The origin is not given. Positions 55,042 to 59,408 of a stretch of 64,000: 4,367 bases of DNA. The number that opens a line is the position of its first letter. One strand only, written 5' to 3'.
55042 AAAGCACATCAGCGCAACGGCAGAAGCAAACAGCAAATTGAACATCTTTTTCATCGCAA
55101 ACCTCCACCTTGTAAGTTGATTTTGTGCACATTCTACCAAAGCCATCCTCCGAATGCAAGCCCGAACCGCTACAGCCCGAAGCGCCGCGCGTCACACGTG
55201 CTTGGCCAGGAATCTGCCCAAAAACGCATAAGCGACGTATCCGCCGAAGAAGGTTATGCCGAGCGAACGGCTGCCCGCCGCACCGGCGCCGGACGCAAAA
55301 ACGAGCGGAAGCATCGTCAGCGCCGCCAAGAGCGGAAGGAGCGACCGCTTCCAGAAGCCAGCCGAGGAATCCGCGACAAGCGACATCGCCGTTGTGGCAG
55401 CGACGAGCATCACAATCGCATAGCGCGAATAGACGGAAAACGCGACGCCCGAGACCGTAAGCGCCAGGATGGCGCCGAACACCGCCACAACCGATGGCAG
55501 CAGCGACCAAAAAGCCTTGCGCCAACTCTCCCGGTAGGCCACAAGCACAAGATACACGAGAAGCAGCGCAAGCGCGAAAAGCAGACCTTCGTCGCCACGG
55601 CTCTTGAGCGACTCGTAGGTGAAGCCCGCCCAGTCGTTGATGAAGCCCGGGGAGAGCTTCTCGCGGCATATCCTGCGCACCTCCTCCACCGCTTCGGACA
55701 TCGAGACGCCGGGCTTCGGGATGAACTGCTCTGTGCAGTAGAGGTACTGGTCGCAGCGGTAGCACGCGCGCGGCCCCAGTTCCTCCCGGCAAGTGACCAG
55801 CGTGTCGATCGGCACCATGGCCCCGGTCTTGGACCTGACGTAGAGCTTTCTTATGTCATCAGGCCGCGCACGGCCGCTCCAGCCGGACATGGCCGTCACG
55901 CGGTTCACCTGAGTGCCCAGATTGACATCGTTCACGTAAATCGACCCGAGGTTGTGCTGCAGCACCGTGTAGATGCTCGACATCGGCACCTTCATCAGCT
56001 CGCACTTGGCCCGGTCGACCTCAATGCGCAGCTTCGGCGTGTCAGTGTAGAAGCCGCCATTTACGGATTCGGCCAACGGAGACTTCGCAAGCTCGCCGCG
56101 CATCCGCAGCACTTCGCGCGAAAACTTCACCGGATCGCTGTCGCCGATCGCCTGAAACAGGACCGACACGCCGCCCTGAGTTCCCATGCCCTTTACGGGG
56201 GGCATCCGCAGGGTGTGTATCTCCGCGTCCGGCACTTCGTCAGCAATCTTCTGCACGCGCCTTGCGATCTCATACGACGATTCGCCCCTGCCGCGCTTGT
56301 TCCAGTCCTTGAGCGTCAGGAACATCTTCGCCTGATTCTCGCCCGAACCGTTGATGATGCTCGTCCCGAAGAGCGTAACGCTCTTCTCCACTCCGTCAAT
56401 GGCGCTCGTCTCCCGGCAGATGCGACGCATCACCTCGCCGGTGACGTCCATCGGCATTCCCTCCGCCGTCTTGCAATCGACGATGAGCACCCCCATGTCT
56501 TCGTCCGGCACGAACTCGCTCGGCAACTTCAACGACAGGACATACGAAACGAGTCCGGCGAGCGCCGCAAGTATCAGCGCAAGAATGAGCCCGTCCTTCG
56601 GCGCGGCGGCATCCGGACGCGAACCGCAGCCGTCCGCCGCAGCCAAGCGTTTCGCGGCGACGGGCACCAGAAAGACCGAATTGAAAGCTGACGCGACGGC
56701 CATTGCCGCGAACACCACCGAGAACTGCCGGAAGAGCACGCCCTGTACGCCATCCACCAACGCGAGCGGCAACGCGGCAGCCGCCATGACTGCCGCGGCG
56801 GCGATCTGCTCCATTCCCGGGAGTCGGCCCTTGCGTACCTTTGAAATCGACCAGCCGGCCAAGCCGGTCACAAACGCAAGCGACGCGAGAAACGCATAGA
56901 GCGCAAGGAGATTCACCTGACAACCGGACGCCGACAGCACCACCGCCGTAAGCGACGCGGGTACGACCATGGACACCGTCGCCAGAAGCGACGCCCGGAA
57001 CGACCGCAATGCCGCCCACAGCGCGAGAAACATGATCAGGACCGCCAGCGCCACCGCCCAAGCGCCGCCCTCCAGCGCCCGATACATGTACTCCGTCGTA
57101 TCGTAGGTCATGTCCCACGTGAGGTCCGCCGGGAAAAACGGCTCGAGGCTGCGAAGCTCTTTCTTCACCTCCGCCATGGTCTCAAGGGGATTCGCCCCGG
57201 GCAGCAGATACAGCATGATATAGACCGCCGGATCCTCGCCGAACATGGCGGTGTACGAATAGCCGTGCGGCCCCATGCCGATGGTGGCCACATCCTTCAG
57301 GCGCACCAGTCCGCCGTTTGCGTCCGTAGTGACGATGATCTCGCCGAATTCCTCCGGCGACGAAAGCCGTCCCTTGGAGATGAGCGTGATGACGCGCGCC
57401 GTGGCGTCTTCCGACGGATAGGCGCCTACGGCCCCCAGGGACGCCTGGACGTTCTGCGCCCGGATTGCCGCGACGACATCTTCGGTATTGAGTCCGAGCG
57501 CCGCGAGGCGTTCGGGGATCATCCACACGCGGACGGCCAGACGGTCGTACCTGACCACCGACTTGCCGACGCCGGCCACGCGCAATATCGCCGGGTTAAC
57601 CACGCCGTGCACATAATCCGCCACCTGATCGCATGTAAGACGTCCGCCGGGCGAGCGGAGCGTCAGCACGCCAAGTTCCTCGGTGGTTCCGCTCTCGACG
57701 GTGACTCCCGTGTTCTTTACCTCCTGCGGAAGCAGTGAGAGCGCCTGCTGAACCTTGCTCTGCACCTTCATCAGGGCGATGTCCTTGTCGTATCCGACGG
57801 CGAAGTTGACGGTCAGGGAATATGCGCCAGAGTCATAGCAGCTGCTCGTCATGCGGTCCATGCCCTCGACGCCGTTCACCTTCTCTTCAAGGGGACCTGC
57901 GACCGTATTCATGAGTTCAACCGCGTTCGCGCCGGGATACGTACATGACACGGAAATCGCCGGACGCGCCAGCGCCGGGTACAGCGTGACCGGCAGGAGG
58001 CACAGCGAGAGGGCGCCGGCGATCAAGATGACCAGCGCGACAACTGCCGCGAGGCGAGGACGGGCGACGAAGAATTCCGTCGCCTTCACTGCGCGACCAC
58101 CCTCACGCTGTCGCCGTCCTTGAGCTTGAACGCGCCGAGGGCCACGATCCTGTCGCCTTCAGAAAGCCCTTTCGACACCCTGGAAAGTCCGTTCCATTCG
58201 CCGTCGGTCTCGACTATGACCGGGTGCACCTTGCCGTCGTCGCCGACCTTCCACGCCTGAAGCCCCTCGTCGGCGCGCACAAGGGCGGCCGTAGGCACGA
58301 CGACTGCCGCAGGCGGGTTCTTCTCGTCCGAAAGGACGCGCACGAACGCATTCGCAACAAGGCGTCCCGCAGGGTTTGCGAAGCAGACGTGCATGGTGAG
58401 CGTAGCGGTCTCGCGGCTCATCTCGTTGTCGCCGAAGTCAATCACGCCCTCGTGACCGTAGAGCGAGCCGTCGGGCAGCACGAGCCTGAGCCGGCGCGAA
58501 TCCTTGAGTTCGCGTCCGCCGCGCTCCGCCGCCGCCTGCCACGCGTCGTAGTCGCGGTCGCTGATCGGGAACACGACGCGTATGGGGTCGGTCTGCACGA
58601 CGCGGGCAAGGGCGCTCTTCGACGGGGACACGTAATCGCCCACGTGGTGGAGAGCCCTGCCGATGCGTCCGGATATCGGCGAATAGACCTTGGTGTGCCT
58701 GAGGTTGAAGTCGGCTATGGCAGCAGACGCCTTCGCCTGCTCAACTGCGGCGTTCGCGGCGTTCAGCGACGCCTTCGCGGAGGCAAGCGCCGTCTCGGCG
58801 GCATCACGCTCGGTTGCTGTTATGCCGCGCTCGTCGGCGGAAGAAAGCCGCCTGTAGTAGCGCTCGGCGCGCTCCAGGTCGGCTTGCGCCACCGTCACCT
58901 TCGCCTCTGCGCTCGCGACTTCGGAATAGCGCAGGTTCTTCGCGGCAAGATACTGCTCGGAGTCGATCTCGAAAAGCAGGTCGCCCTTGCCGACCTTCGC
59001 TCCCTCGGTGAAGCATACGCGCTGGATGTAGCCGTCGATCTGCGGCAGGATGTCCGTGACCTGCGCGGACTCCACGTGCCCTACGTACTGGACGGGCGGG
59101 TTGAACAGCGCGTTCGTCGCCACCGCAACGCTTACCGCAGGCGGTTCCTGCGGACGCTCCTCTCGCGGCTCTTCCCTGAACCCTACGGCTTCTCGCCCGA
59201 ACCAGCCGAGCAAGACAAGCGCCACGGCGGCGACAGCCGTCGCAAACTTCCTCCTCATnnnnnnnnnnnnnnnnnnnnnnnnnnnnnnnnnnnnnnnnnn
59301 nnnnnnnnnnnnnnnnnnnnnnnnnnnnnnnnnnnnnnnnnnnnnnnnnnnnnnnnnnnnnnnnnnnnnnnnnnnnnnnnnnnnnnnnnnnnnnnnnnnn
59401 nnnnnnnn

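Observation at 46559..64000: One long co-directional operon rich in secreted phosphoesterases and glycan-active enzymes with an RND efflux pair: a candidate locus for phosphodiester-containing glycans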

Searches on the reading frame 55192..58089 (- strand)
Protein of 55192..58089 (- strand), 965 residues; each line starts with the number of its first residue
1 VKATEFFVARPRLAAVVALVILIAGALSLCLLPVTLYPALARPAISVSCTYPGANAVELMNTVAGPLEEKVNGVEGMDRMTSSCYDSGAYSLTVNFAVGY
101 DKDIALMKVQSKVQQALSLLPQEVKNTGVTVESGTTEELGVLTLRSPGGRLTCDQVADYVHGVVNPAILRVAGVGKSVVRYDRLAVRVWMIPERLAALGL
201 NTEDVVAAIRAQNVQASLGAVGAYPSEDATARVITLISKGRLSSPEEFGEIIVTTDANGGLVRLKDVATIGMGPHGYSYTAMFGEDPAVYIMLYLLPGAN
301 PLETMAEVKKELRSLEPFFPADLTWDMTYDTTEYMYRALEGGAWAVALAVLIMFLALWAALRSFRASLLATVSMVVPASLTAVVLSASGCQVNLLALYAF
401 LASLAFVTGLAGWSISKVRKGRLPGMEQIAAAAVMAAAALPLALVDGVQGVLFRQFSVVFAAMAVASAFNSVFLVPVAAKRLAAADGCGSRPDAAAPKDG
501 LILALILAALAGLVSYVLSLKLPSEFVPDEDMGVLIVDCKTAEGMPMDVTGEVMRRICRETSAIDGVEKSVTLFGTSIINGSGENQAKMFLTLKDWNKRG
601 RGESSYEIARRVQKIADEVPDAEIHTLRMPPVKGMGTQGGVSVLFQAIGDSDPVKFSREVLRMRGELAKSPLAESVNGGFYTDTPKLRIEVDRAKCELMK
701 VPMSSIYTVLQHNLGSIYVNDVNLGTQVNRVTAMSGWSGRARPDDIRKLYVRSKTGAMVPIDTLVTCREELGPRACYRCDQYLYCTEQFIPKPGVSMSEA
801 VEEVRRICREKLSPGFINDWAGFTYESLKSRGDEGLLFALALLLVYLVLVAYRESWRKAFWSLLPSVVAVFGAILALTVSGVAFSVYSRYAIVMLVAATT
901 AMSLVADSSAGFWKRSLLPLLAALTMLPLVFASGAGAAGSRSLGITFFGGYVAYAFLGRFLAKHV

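Call 4: search_protein_families(library=pfam, proteins=[window:55192-58089:-], max_evalue=0.01)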
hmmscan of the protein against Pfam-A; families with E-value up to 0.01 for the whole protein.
window:55192-58089:- (965 aa): 1 family
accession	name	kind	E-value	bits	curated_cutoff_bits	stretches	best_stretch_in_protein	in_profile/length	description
PF00873.25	ACR_tran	-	2.8e-166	555.5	28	4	5-400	3-391/1021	AcrB/AcrD/AcrF family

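Call 42: search_protein_families(library=ncbifam, proteins=[window:55192-58089:-], max_evalue=0.01)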
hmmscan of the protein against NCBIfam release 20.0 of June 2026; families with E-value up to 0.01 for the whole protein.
window:55192-58089:- (965 aa): 11 families
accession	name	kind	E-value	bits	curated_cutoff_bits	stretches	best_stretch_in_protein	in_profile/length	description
NF000282.2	RND_permease_1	subfamily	4e-196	654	1250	3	5-479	2-492/1029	multidrug efflux RND transporter permease subunit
TIGR00915.1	2A0602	subfamily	4.8e-177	590.9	940.35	2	4-477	2-491/1050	efflux RND transporter permease subunit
NF033617.1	RND_permease_2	subfamily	2.3e-134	449.6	1250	1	4-896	1-913/1009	multidrug efflux RND transporter permease subunit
NF011706.2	PRK15127.1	equivalog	1.1e-129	434.1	2150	2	5-477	3-491/1049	multidrug efflux RND transporter permease subunit AcrB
NF007842.1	PRK10555.1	equivalog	2.1e-126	423.2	1854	2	5-478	3-492/1036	multidrug efflux RND transporter permease AcrD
NF007131.0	PRK09577.1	equivalog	4.6e-121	405.4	1768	2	5-478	3-491/1045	multidrug efflux RND transporter permease subunit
NF000037.1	RND_perm_OqxB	exception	5.4e-111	372.1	2200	2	2-486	2-502/1050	multidrug efflux RND transporter permease subunit OqxB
NF007133.0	PRK09579.1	equivalog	1.1e-85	288.1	1763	2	1-483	1-489/1017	multidrug efflux RND transporter permease subunit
NF007798.0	PRK10503.1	equivalog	6e-65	219.5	1584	2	5-484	14-500/1040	MdtB/MuxB family multidrug efflux RND transporter permease subunit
NF007905.0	PRK10614.1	equivalog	3.5e-62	210.4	1774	1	1-957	1-996/1025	multidrug efflux RND transporter permease subunit MdtC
TIGR00914.1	2A0601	subfamily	2.1e-24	85.4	701.45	2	13-399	15-400/1051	CusA/CzcA family heavy metal efflux RND transporter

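Call 43: find_related_loci(query=window:55192-58089:-, collection=metagenome_contigs, flank=10000)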
Query window:55192-58089:- (965 aa) in metagenome_contigs; peptide patterns used: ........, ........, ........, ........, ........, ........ (x = any residue, [..] = any of these).
137 stretches matched a pattern; 24 encode a relative of the query (tblastn E <= 1e-3); 23 distinct loci.
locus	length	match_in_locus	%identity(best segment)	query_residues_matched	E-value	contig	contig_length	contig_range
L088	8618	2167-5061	87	1-961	0e+0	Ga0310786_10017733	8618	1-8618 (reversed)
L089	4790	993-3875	74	1-957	0e+0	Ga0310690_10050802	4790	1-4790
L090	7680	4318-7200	72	1-957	0e+0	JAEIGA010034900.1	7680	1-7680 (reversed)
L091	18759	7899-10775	74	1-956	0e+0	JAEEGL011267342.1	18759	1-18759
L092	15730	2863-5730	73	1-956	0e+0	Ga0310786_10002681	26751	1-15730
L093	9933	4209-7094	75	1-955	0e+0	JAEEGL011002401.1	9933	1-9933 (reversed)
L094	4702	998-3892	70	1-956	0e+0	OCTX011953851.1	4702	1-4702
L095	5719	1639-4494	71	1-950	0e+0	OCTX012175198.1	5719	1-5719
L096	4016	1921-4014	76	1-696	0e+0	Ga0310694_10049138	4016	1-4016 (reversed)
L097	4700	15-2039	79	294-962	0e+0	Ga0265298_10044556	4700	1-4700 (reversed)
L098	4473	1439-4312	52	10-955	0e+0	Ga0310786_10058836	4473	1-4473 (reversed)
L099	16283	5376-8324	51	1-964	0e+0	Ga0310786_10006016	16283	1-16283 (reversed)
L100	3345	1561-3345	74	1-594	0e+0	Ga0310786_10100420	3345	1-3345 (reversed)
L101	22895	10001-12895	75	1-962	0e+0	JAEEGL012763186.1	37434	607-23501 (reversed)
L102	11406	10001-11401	75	1-467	0e+0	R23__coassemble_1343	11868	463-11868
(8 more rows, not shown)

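Call 49: search_protein_families(library=pfam, proteins=[L091:3704-5137:+, L091:5175-6731:+, L091:10888-12252:+, L091:12617-14524:+, L090:1368-3116:+, L092:5915-7195:+, L092:7206-8219:+, L093:564-3017:+, L088:5231-7312:+, L102:6791-8773:+], max_evalue=0.001)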
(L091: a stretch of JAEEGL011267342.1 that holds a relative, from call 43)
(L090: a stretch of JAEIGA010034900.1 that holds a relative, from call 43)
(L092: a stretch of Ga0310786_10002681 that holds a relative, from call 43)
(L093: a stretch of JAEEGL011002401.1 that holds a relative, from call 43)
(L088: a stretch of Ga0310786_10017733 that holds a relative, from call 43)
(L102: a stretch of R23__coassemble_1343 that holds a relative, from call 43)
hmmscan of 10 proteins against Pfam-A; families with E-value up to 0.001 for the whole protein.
L091:3704-5137:+ (477 aa): 2 families
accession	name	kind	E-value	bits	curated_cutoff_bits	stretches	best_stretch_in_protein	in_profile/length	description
PF21252.2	Glyco_hydro_109_C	-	6.4e-45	153.2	27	1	185-344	2-178/187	Glycosyl hydrolase 109, C-terminal domain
PF01408.29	GFO_IDH_MocA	-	3.4e-12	47.6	24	1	47-172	1-117/120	Oxidoreductase family, NAD-binding Rossmann fold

L091:5175-6731:+ (518 aa): 1 family
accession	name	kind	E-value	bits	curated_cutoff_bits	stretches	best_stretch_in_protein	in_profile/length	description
PF00474.23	SSF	-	3.1e-37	128.9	22.8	1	36-449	1-406/406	Sodium:solute symporter family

L091:10888-12252:+ (454 aa): 2 families
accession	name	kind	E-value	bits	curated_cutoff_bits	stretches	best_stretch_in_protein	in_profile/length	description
PF00206.25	Lyase_1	-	2.9e-53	181.8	27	1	15-311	1-305/312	Lyase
PF08328.16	ASL_C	-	1.1e-51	174.1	35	1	330-444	1-115/115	Adenylosuccinate lyase C-terminal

L091:12617-14524:+ (635 aa): 6 families
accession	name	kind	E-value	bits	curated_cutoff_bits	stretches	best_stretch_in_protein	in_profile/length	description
PF01807.25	Zn_ribbon_DnaG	-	2.9e-36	123.6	24.9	1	6-101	2-96/98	CHC2 zinc finger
PF08275.17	DNAG_N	-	9.4e-33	113.5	26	1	122-255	1-127/128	DNA primase catalytic core, N-terminal domain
PF13155.12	Toprim_2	-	3e-15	56.8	22.1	1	268-353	1-88/88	Toprim-like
PF13662.12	Toprim_4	-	6.2e-12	46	25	1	266-328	2-71/85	Toprim domain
PF01751.28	Toprim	-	7.4e-09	36.1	23.1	1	266-328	1-77/96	Toprim domain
PF13362.12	Toprim_3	-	9.4e-05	23.2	27.2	1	267-358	2-94/95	Toprim domain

L090:1368-3116:+ (582 aa): 0 families

L092:5915-7195:+ (426 aa): 3 families
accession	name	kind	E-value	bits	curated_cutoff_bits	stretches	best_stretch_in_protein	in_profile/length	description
PF00800.23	PDT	-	4.3e-53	180.2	25.2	1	159-335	1-179/181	Prephenate dehydratase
PF01817.26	CM_2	-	6.4e-19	68.4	27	1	55-130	2-79/80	Chorismate mutase type II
PF01842.31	ACT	-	7.2e-08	32.5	27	1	349-402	5-57/66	ACT domain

L092:7206-8219:+ (337 aa): 3 families
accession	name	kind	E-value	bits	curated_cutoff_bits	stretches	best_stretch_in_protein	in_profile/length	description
PF00793.26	DAHP_synth_1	-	5.6e-72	242.3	25.5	1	87-319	9-257/270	DAHP synthetase I family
PF18152.6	DAHP_snth_FXD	-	3.8e-18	65.5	27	1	1-67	1-67/67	DAHP synthase ferredoxin-like domain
PF03102.20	NeuB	-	1.7e-06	28.1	22.1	1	151-289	62-197/241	NeuB family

L093:564-3017:+ (817 aa): 4 families
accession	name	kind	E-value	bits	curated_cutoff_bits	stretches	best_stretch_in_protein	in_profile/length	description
PF17389.8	Bac_rhamnosid6H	-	2.4e-95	320.1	24.5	1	364-729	1-338/339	Bacterial alpha-L-rhamnosidase 6 hairpin glycosidase domain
PF08531.16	Bac_rhamnosid_N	-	6.9e-31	107.8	25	1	39-204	1-169/172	Alpha-L-rhamnosidase N-terminal domain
PF05592.18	Bac_rhamnosid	-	1.5e-17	63.8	22.2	1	249-343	4-86/102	Bacterial alpha-L-rhamnosidase concanavalin-like domain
PF17390.7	Bac_rhamnosid_C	-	2.6e-17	62.9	22.1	1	732-803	1-71/78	Bacterial alpha-L-rhamnosidase C-terminal domain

L088:5231-7312:+ (693 aa): 0 families

L102:6791-8773:+ (660 aa): 13 families
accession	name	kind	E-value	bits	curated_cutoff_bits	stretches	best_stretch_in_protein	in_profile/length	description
PF13245.12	AAA_19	-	1.7e-33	116.1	25.1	1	192-342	1-132/134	AAA domain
PF13604.12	AAA_30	-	5e-32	111.6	27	1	188-386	2-174/191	AAA domain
PF13538.12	UvrD_C_2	-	2e-16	60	27.4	1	581-629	1-51/52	UvrD-like helicase C-terminal domain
PF01443.25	Viral_helicase1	-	8.4e-12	45.8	21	1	581-628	177-225/228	Viral superfamily 1 RNA helicase core domain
PF13086.12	AAA_11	-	3.5e-11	43.8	27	1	188-243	2-61/257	AAA domain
PF00580.27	UvrD-helicase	-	2.1e-10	41.2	23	1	188-282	1-84/271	UvrD/REP helicase N-terminal domain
PF05127.21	NAT10_TcmA_helicase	-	2.9e-07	31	22.7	1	206-323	1-112/176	RNA cytidine acetyltransferase NAT10/TcmA, helicase domain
PF02562.22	PhoH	-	4.3e-07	30.1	27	0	189-253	6-68/205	PhoH-like protein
PF09848.15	SLFN-g3_helicase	-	0.00027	20.8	24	0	204-254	3-51/354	Schlafen group 3, DNA/RNA helicase domain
PF13191.12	AAA_16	-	0.00045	21.2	32.6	0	200-235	23-57/167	AAA ATPase domain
PF05970.20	PIF1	-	0.00071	19.7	25.9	0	188-324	2-126/223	PIF1-like helicase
PF20720.3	nSTAND3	-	0.00076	19.7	27.2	0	192-230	7-45/155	Novel STAND NTPase 3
PF00437.27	T2SSE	-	0.00078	18.6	24.9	0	192-240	132-182/370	Type II/IV secretion system protein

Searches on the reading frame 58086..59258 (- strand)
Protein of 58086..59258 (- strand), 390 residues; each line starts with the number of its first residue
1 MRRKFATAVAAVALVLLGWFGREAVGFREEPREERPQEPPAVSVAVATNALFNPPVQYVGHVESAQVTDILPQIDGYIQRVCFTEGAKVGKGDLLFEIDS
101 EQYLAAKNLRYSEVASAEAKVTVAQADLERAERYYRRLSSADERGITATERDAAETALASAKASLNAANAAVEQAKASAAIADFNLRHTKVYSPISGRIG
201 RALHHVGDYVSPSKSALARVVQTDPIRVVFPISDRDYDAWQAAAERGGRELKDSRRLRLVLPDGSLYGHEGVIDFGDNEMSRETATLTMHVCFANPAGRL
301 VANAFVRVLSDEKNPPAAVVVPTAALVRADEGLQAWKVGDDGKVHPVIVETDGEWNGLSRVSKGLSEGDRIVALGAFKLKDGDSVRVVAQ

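Call 4: search_protein_families(library=pfam, proteins=[window:58086-59258:-], max_evalue=0.01)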
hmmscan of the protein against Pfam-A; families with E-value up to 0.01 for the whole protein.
window:58086-59258:- (390 aa): 3 families
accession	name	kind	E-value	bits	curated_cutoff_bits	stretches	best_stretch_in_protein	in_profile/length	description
PF16576.10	HlyD_D23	-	7.3e-12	45.5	30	1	56-306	6-214/214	Barrel-sandwich domain of CusB or HlyD membrane-fusion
PF13437.12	HlyD_3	-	0.0002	22.5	22.2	0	191-238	2-48/106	HlyD family secretion protein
PF13533.13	Biotin_lipoyl_2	-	0.0016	18.6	29.8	0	72-99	5-32/32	Biotin-lipoyl like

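Call 42: search_protein_families(library=ncbifam, proteins=[window:58086-59258:-], max_evalue=0.01)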
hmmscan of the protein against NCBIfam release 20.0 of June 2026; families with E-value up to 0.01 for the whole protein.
window:58086-59258:- (390 aa): 24 families
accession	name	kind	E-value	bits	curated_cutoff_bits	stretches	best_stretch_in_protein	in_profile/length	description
TIGR01730.1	RND_mfp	subfamily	3.1e-60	203.8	94.9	1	42-387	1-321/322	efflux RND transporter periplasmic adaptor subunit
NF007132.1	PRK09578.1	equivalog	1.4e-42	145.8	512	1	26-389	24-377/396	MexX/AxyX family multidrug efflux RND transporter periplasmic adaptor subunit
NF045904.1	RND-peri-MexE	equivalog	2.2e-41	142.1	714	1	7-385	10-366/390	multidrug efflux RND transporter periplasmic adaptor subunit MexE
NF011604.1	PRK15030.1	equivalog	3e-38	131.8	765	1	32-387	30-375/397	multidrug efflux RND transporter periplasmic adaptor subunit AcrA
NF008589.1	PRK11556.1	equivalog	1.1e-37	129.8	391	1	38-389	55-389/392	MdtA/MuxA family multidrug efflux RND transporter periplasmic adaptor subunit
NF033138.2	RND-peri-MexC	equivalog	1.7e-37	129.5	625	1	28-386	25-370/375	MexC family multidrug efflux RND transporter periplasmic adaptor subunit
NF033834.1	RND_adapt_MexA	exception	4.4e-33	114.9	750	1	2-388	2-361/373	multidrug efflux RND transporter periplasmic adaptor subunit MexA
NF000272.2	OqxA_adapt_sub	exception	4.7e-32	111.4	835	1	39-377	39-368/391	multidrug efflux RND transporter periplasmic adaptor subunit OqxA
NF007362.0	PRK09859.1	equivalog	1.2e-27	97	738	1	57-388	51-372/385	multidrug transporter subunit MdtE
TIGR00999.1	8a0102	subfamily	5.2e-25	88.1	319.3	1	87-380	2-271/271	CzcB/NccB family metal efflux transporter periplasmic adaptor subunit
TIGR00998.1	8a0101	subfamily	9e-14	51.1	390.8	2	113-222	109-237/334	EmrA/EmrK family multidrug efflux transporter periplasmic adaptor subunit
NF007785.0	PRK10476.1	equivalog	3.1e-13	49.3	376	2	64-133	45-107/347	multidrug transporter subunit MdtN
NF008606.0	PRK11578.1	equivalog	6e-13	48.7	342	1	56-200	50-195/371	macrolide transporter subunit MacA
NF007850.1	PRK10559.1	equivalog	1e-09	38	400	1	64-222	37-181/303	p-hydroxybenzoic acid efflux pump subunit AaeA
TIGR01843.1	type_I_hlyD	subfamily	1.1e-09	37.8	208.65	1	65-132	41-108/422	HlyD family type I secretion periplasmic adaptor subunit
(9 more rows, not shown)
